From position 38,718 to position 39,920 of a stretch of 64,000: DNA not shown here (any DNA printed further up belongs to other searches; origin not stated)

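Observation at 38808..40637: IS1595-family element with a lower-GC passenger gene and an unusual 16-bp direct-repeat border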

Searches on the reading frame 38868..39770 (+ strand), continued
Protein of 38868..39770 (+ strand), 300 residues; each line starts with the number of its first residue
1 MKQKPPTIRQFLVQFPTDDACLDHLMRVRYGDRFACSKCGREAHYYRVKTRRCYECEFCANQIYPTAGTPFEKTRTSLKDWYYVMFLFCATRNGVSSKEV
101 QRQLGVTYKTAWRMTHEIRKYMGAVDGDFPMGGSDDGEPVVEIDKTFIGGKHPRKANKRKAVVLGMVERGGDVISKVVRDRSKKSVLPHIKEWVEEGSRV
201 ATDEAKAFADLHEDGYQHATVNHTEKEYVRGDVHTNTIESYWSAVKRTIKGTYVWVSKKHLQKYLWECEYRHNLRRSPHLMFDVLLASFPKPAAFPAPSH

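Call 33: find_homologous_proteins(query=window:38868-39770:+, max_evalue=1e-60)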
Query window:38868-39770:+ (300 aa): 4737 proteins with E <= 1e-60 among 6654 candidates; the best 120 are listed.
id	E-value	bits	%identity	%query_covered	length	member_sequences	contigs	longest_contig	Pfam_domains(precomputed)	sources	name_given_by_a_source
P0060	1.4e-209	712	100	100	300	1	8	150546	PF12760.13,PF12762.14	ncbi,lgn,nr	ncbi:MAG: IS1595 family transposase [Alphaproteobacteria bacterium]|nr:IS1595 family transposase [Al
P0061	1.5e-156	538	76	99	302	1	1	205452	PF12760.13,PF12762.14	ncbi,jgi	jgi:transposase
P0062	1.6e-150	518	76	99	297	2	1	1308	PF12760.13,PF12762.14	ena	-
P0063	6.9e-138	477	69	96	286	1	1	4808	PF12760.13,PF12762.14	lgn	-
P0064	1.0e-137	476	68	100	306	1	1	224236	PF12760.13,PF12762.14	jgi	jgi:predicted RNA-binding Zn-ribbon protein involved in translation (DUF1610 family)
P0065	7.9e-137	473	68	97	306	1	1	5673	PF12760.13,PF12762.14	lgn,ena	-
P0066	1.2e-136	473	68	95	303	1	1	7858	PF12760.13,PF12762.14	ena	-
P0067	1.4e-136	473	68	97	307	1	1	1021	PF12760.13,PF12762.14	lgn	-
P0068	2.0e-136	472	69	100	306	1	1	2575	PF12760.13,PF12762.14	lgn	-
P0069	1.2e-135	470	66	98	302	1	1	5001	PF12760.13,PF12762.14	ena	-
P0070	1.5e-135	469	68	99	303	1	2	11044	PF12760.13,PF12762.14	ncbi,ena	-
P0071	1.6e-135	469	67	99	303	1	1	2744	PF12760.13,PF12762.14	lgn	-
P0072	2.6e-135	468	68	100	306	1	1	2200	PF12760.13,PF12762.14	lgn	-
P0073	3.5e-135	468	67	98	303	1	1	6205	PF12760.13,PF12762.14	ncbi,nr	ncbi:MAG: ISSpo3, transposase [Caulobacteraceae bacterium]|nr:ISSpo3, transposase [Caulobacteraceae 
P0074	5.8e-135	467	67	99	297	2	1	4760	PF12760.13,PF12762.14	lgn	-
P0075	1.1e-134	466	69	97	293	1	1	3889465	PF12760.13,PF12762.14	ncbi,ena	-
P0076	3.0e-134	465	67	97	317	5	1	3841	PF12760.13,PF12762.14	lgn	-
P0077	6.2e-134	464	64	99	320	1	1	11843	PF12760.13,PF12762.14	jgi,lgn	-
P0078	6.7e-134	464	65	97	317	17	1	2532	PF12760.13,PF12762.14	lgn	-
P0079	1.5e-133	463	69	99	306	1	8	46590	PF12760.13,PF12762.14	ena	-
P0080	2.6e-133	462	68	97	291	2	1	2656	PF12760.13,PF12762.14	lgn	-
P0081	3.6e-133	461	68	97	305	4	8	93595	PF12760.13,PF12762.14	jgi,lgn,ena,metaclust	metaclust:\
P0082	8.4e-133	460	65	100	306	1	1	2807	PF12760.13,PF12762.14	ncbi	ncbi:MAG: IS1595 family transposase [Rhodospirillales bacterium]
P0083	1.8e-132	459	69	97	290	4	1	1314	PF12760.13,PF12762.14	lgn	-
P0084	2.1e-132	459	66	98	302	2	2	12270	PF12760.13,PF12762.14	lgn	-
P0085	4.0e-132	458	65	98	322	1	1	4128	PF12760.13,PF12762.14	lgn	-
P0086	5.1e-132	458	66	99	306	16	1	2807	PF12760.13,PF12762.14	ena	-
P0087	7.6e-132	457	64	98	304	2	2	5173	PF12760.13,PF12762.14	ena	-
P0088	1.2e-131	456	66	98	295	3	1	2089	PF12760.13,PF12762.14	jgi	jgi:transposase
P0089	1.3e-131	456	65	98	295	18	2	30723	PF12760.13,PF12762.14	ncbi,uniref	ncbi:IS1595 family transposase [Methylocystis sp.]|uniref:IS1595 family transposase n=1 Tax=Methyloc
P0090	1.8e-131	456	65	98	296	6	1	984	PF12760.13,PF12762.14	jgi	jgi:transposase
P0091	4.4e-131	454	64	98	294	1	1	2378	PF12760.13,PF12762.14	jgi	jgi:transposase-like protein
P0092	4.9e-131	454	62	99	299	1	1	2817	PF12760.13,PF12762.14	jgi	jgi:transposase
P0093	9.0e-131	453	65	99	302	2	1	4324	PF12760.13,PF12762.14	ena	-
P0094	1.1e-130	453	65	98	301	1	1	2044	PF12760.13,PF12762.14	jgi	jgi:transposase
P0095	1.9e-130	452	65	100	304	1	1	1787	PF12760.13,PF12762.14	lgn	-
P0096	2.1e-130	452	65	98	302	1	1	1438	PF12760.13,PF12762.14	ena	-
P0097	3.4e-130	452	67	100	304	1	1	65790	PF12760.13,PF12762.14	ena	-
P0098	5.4e-130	451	66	99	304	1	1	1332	PF12760.13,PF12762.14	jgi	jgi:transposase-like protein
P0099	6.6e-130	451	65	99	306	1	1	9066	PF12760.13,PF12762.14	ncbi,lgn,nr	ncbi:MAG: IS1595 family transposase [Pseudomonadota bacterium]|nr:IS1595 family transposase [Pseudom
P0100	6.9e-130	451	63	100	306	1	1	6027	PF12760.13,PF12762.14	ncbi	-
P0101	7.1e-130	451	65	98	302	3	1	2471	PF12760.13,PF12762.14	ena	-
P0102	9.2e-130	450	67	98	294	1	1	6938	PF12760.13,PF12762.14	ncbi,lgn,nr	ncbi:MAG: IS1595 family transposase [Proteobacteria bacterium]|nr:IS1595 family transposase [Pseudom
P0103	1.5e-129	449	65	98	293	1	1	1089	PF12760.13,PF12762.14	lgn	-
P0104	1.7e-129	449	64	97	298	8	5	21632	PF12760.13,PF12762.14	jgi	jgi:transposase-like protein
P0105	2.0e-129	449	66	98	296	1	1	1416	PF12760.13,PF12762.14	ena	-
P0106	2.0e-129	449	66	98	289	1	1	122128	PF12760.13,PF12762.14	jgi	jgi:transposase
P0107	3.9e-129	448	63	98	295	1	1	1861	PF12760.13,PF12762.14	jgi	jgi:transposase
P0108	3.9e-129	448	63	98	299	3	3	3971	PF12760.13,PF12762.14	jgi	jgi:transposase-like protein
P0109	4.7e-129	448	63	100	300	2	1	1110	PF12760.13,PF12762.14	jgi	jgi:transposase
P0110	5.2e-129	448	63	99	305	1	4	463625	PF12760.13,PF12762.14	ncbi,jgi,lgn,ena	jgi:hypothetical protein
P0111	5.6e-129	448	65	98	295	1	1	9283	PF12760.13,PF12762.14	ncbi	ncbi:MAG: IS1595 family transposase [Methylocystis sp.]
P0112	6.0e-129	447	65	99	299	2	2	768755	PF12760.13,PF12762.14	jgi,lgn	jgi:transposase-like protein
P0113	6.1e-129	447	65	98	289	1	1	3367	PF12760.13,PF12762.14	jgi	jgi:hypothetical protein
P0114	9.5e-129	447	63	98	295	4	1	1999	PF12760.13,PF12762.14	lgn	-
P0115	9.8e-129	447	64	98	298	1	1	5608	PF12760.13,PF12762.14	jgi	jgi:ribosomal protein L37AE/L43A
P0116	9.9e-129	447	65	97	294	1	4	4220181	PF12760.13,PF12762.14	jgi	jgi:transposase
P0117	1.1e-128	447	64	98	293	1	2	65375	PF12760.13,PF12762.14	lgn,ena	-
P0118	1.3e-128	446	65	97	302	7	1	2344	PF12760.13,PF12762.14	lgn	-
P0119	1.4e-128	446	63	96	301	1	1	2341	PF12760.13,PF12762.14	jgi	-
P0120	1.7e-128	446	63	98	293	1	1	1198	PF12760.13,PF12762.14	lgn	-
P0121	2.3e-128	446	64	99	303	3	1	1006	PF12760.13,PF12762.14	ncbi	-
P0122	2.4e-128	446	67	96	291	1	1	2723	PF12760.13,PF12762.14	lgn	-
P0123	2.5e-128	445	68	97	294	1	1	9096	PF12760.13,PF12762.14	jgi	jgi:hypothetical protein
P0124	3.8e-128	445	66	96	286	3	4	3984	PF12760.13,PF12762.14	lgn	-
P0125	5.2e-128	444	64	96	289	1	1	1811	PF12760.13,PF12762.14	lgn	-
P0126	5.2e-128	444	61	99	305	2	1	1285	PF12760.13,PF12762.14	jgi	jgi:transposase-like protein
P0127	5.9e-128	444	64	99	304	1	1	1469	PF12760.13,PF12762.14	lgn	-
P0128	6.1e-128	444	64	97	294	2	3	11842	PF12760.13,PF12762.14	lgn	-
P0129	7.3e-128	444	65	97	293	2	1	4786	PF12760.13,PF12762.14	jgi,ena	-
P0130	8.8e-128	444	65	99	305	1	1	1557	PF12760.13,PF12762.14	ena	-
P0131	9.0e-128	444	64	97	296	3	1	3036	PF12760.13,PF12762.14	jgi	jgi:ribosomal protein L37AE/L43A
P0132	1.1e-127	443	66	97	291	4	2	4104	PF12760.13,PF12762.14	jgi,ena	-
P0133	1.4e-127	443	66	97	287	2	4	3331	PF12760.13,PF12762.14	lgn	-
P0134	1.6e-127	443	64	96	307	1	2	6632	PF12760.13,PF12762.14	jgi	jgi:transposase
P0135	1.7e-127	443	64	97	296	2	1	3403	PF12760.13,PF12762.14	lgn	-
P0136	1.8e-127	443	62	97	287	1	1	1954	PF12760.13,PF12762.14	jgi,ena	-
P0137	2.6e-127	442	66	96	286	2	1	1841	PF12760.13,PF12762.14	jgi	-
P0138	3.4e-127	442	63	100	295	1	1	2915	PF12760.13,PF12762.14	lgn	-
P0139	5.1e-127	441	66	97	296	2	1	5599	PF12760.13,PF12762.14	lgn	-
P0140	5.2e-127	441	63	97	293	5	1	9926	PF12760.13,PF12762.14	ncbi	-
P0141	5.9e-127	441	65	97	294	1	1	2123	PF12760.13,PF12762.14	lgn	-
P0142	8.9e-127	440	64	97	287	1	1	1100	PF12760.13,PF12762.14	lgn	-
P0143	1.0e-126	440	64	99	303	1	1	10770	PF12760.13,PF12762.14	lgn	-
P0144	1.2e-126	440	64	96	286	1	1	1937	PF12760.13,PF12762.14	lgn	-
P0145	1.2e-126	440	63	97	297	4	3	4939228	PF12760.13,PF12762.14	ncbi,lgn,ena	-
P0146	1.3e-126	440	66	97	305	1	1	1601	PF12760.13,PF12762.14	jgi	jgi:transposase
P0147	1.4e-126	440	65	95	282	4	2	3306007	PF12760.13,PF12762.14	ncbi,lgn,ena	-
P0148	1.4e-126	440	64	96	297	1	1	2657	PF12760.13,PF12762.14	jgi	jgi:transposase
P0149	1.4e-126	440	66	96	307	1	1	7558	PF12760.13,PF12762.14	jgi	jgi:transposase-like protein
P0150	1.7e-126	439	66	97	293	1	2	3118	PF12760.13,PF12762.14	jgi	-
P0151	1.9e-126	439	66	97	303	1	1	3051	PF12760.13,PF12762.14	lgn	-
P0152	2.0e-126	439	67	97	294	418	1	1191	PF12760.13,PF12762.14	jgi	jgi:transposase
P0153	2.1e-126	439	63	98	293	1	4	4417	PF12760.13,PF12762.14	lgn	-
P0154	2.2e-126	439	66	95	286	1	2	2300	PF12760.13,PF12762.14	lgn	-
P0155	2.6e-126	439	65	95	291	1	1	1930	PF12760.13,PF12762.14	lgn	-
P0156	2.8e-126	439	63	98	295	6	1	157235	PF12760.13,PF12762.14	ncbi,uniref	ncbi:IS1595 family transposase [Hoeflea sp.]|uniref:IS1595 family transposase n=1 Tax=Hoeflea sp. Ta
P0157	2.8e-126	439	63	98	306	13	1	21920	PF12760.13,PF12762.14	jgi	jgi:transposase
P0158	2.8e-126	439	63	99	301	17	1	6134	PF12760.13,PF12762.14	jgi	jgi:transposase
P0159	2.8e-126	439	68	91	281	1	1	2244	PF12760.13,PF12762.14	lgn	-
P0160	3.1e-126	439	64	96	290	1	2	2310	PF12760.13,PF12762.14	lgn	-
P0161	3.5e-126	438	67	91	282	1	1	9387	PF12760.13,PF12762.14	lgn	-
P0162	3.6e-126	438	66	97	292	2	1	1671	PF12760.13,PF12762.14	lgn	-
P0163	4.1e-126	438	66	97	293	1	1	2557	PF12760.13,PF12762.14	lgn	-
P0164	4.3e-126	438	65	97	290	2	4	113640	PF12760.13,PF12762.14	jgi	jgi:transposase-like protein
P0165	4.4e-126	438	63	98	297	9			PF12760.13,PF12762.14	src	-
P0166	5.1e-126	438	64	96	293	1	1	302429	PF12760.13,PF12762.14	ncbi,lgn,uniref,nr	ncbi:IS1595 family transposase [Mesorhizobium sp. B3-2-1]|uniref:IS1595 family transposase n=1 Tax=M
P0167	6.1e-126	438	65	98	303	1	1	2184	PF12760.13,PF12762.14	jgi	jgi:transposase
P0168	8.5e-126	437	64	97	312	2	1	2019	PF12760.13,PF12762.14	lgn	-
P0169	1.0e-125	437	63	97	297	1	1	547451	PF12760.13,PF12762.14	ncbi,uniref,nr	ncbi:IS1595 family transposase [Nitratireductor alexandrii]|uniref:IS1595 family transposase n=1 Tax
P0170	1.0e-125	437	65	95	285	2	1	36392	PF12760.13,PF12762.14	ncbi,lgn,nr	ncbi:MAG: IS1595 family transposase [Parvibaculum sp.]|nr:IS1595 family transposase [Parvibaculum sp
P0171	1.1e-125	437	64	97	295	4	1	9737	PF12760.13,PF12762.14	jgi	jgi:transposase-like protein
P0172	1.1e-125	437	61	98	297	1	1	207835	PF12760.13,PF12762.14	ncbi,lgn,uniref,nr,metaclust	ncbi:IS1595 family transposase [Bauldia litoralis]|uniref:Transposase zinc-ribbon domain-containing 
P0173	1.3e-125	437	62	96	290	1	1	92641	PF12760.13,PF12762.14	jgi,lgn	-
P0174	1.4e-125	436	63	96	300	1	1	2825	PF12760.13,PF12762.14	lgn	-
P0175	1.6e-125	436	63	97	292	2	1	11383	PF12760.13,PF12762.14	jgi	-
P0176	1.7e-125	436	64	97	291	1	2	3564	PF12760.13,PF12762.14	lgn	-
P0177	1.9e-125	436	64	98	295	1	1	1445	PF12760.13,PF12762.14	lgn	-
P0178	2.1e-125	436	64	97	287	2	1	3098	PF12760.13,PF12762.14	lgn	-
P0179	2.3e-125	436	63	99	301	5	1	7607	PF12760.13,PF12762.14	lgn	-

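Call 35: search_dna_similar(query=window:38868-39770:+, collection=plasmids, mode=protein, max_rows=30, max_evalue=1e-40)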
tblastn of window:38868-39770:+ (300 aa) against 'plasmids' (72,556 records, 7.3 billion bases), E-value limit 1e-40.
Records with a match: 8; places in all: 9; records where one place covers at least 80% of the query: 8.
Best place of each record, by identity: <60% 8.
By first word of the organism name: Entomospira 2; Sulfitobacter 1; Geminicoccaceae 1; Roseomonas 1; Treponema 1; Methylocystis 1; Candidatus 1.
By predicted mobility (MOB-suite, as given by PLSDB): non-mobilizable 7; mobilizable 1.
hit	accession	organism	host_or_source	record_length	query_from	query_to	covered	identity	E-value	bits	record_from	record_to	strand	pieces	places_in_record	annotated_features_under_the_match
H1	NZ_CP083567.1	Sulfitobacter sp. W027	-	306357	4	286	94%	48.6%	9e-84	281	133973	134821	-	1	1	IS1595 family transposase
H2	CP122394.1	Geminicoccaceae bacterium SCSIO 64248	Montipora informis (coral)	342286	2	286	95%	41.5%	6e-73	250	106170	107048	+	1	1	IS1595 family transposase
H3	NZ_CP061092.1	Roseomonas marmotae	Marmota himalayana,pure culture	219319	15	275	87%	38.6%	8e-47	175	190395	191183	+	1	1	IS1595 family transposase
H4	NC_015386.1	Treponema succinifaciens DSM 2489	colon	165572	7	286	93%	34.8%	4e-45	170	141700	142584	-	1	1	IS1595 family transposase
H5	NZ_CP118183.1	Entomospira culicis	Culex pipiens,cell culture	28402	7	282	92%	34.3%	6e-46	172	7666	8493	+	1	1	IS1595 family transposase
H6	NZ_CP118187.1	Entomospira culicis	Culex pipiens,cell culture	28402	7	282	92%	34.3%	6e-46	172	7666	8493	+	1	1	IS1595 family transposase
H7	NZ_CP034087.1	Methylocystis rosea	cell culture,groundwater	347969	7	275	90%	34.2%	6e-42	161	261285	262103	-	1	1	IS1595 family transposase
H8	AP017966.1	Candidatus Megaera polyxenophila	-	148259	10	286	92%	31.1%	8e-45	169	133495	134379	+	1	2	transposase | hypothetical protein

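Call 36: search_dna_similar(query=L001:4949-5818:-, collection=plasmids, mode=protein, max_rows=30, max_evalue=0.00001)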
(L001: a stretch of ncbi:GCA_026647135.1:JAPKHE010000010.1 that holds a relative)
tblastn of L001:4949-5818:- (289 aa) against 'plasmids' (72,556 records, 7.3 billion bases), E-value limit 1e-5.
Records with a match: 2; places in all: 2; records where one place covers at least 80% of the query: 2.
Best place of each record, by identity: <60% 2.
By first word of the organism name: Pantoea 2.
By predicted mobility (MOB-suite, as given by PLSDB): non-mobilizable 2.
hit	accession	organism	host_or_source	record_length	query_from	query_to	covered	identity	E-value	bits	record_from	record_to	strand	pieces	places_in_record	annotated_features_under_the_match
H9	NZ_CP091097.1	Pantoea agglomerans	whole organism,Perithecium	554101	9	285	96%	22.3%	1e-10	69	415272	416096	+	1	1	hypothetical protein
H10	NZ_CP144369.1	Pantoea agglomerans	Single colony,sea mud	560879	9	285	96%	22.3%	1e-10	69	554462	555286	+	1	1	hypothetical protein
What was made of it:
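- Tried and rejected: Plasmid tblastn found no close transposase (at most 49% identity), and the passenger hit only two Pantoea proteins at 22% identity (calls 35, 36).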

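Call 37: find_encoding_contigs(protein=P0061, flank=3000, max_places=4)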
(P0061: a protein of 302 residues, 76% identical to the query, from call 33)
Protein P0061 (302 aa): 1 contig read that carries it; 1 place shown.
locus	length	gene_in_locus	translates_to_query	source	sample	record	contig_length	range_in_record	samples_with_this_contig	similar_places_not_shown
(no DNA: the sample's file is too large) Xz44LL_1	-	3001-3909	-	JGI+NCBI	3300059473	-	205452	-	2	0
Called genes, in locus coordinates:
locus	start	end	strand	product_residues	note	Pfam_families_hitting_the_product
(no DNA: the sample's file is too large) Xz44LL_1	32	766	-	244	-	PF01863:YgjP-like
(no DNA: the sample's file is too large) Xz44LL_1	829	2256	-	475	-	PF01656:CbiA, PF13500:AAA_26, PF07685:GATase_3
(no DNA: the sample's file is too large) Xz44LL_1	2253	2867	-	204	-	PF00578:AhpC-TSA, PF02630:SCO1-SenC, PF26971:TM-like_Thioredoxin-like_C (faint)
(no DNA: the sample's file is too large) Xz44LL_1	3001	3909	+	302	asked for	PF12760:Zn_ribbon_IS1595, PF12762:DDE_Tnp_IS1595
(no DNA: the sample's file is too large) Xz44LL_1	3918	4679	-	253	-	PF15931:DUF4747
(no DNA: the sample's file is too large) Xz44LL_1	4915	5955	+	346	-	PF09411:PagL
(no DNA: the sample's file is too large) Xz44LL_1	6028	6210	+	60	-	-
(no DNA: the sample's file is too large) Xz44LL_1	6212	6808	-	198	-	-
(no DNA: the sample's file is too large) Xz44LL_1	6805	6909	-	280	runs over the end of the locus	PF00590:TP_methylase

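Call 38: find_encoding_contigs(protein=P0079, flank=3000, max_places=10)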
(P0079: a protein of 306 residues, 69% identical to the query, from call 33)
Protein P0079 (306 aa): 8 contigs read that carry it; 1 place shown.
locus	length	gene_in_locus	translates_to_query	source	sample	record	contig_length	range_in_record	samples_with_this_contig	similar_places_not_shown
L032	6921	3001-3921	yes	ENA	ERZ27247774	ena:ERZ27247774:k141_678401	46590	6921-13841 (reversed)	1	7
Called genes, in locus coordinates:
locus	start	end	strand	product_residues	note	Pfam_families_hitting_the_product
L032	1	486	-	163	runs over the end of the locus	PF13392:HNH_3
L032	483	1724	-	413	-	-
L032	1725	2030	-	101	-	-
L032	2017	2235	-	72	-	-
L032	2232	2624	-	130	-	-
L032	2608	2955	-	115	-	PF07282:Cas12f1-like_TNB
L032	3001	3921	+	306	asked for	PF12760:Zn_ribbon_IS1595, PF12762:DDE_Tnp_IS1595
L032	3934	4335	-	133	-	-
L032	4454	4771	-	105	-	-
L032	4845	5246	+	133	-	-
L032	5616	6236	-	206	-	-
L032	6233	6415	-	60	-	-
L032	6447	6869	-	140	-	-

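Call 39: find_encoding_contigs(protein=P0003, flank=4000, max_places=4)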
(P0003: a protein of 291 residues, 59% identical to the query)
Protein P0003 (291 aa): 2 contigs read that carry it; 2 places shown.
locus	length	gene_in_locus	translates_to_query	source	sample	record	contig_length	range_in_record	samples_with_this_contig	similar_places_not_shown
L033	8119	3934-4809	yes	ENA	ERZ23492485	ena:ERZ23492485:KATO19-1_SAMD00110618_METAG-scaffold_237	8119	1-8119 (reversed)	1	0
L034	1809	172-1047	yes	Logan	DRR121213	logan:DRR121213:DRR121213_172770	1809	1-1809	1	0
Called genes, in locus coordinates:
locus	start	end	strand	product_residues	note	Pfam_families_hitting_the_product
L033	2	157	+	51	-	?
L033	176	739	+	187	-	-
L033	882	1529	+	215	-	PF13489:Methyltransf_23 (weak)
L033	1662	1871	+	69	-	-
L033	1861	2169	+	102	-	-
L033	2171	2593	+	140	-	PF00959:Phage_lysozyme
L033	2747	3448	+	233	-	-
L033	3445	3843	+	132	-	-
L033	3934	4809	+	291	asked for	PF25678:DUF7946, PF25679:DUF7947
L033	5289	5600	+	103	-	-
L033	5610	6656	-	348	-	PF00589:Phage_integrase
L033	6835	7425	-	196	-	PF07799:DUF1643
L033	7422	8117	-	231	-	?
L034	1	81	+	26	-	?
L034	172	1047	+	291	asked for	PF25678:DUF7946, PF25679:DUF7947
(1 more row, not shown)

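Call 42: search_solved_structures(query=A1, max_evalue=1)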
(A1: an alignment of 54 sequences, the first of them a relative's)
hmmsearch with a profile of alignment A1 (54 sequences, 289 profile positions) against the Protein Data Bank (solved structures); distinct sequences matched with E-value up to 1: 5.
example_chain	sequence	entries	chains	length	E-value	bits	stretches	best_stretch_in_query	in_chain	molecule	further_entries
4uos_A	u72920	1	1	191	0.074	15.4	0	91-179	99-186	DESIGNED HELICAL BUNDLE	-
2p22_A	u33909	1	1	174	0.48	12.8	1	93-165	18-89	Suppressor protein STP22 of temperature-sensitive alpha-factor receptor and arginine perme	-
6s9n_A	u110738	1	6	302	0.49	12.7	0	75-153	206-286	Lock2_KRKRKAKLSF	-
6s9m_A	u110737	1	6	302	0.5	12.7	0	75-153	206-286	Lock2_KRKRKAKITW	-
2jvg_A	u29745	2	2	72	0.58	12.5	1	102-163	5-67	IgG-binding protein SBI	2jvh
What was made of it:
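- Tried and rejected: A PDB sequence search with the passenger profile gave nothing significant (call 42).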

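Call 49: find_related_loci(query=A3, collection=viral_contigs, flank=3000)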
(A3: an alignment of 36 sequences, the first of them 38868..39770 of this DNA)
Query A3 (300 aa) in viral_contigs; peptide patterns used: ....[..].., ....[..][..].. (x = any residue, [..] = any of these).
271 stretches matched a pattern; 239 encode a relative of the query (tblastn E <= 1e-3); the best 80 are kept; 80 distinct loci.
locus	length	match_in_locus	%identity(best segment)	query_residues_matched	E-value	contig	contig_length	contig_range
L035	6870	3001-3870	62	1-293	3e-127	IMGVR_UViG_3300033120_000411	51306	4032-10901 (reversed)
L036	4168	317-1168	63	4-292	1e-124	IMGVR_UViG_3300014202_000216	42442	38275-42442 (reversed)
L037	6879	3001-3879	56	1-294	2e-109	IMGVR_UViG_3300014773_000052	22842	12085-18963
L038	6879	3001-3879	56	1-294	2e-109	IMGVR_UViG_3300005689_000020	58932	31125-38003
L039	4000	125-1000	52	1-291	1e-99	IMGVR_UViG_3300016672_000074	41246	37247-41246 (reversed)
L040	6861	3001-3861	52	7-289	2e-97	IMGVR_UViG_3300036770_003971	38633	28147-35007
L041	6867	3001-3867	51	4-291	3e-97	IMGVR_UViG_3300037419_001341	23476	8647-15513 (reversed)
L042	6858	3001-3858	49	4-292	1e-92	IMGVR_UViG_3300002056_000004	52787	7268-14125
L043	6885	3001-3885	47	1-289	1e-85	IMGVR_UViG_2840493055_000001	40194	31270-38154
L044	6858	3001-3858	44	4-289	7e-84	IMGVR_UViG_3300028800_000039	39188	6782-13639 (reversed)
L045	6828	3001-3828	48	7-287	2e-83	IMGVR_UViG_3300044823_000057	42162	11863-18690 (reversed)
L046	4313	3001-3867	45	7-289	4e-82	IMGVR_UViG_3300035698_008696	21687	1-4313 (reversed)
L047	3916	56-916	47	4-289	4e-81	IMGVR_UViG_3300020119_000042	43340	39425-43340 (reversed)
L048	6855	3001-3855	43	7-288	8e-80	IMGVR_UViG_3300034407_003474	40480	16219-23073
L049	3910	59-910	46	7-291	8e-80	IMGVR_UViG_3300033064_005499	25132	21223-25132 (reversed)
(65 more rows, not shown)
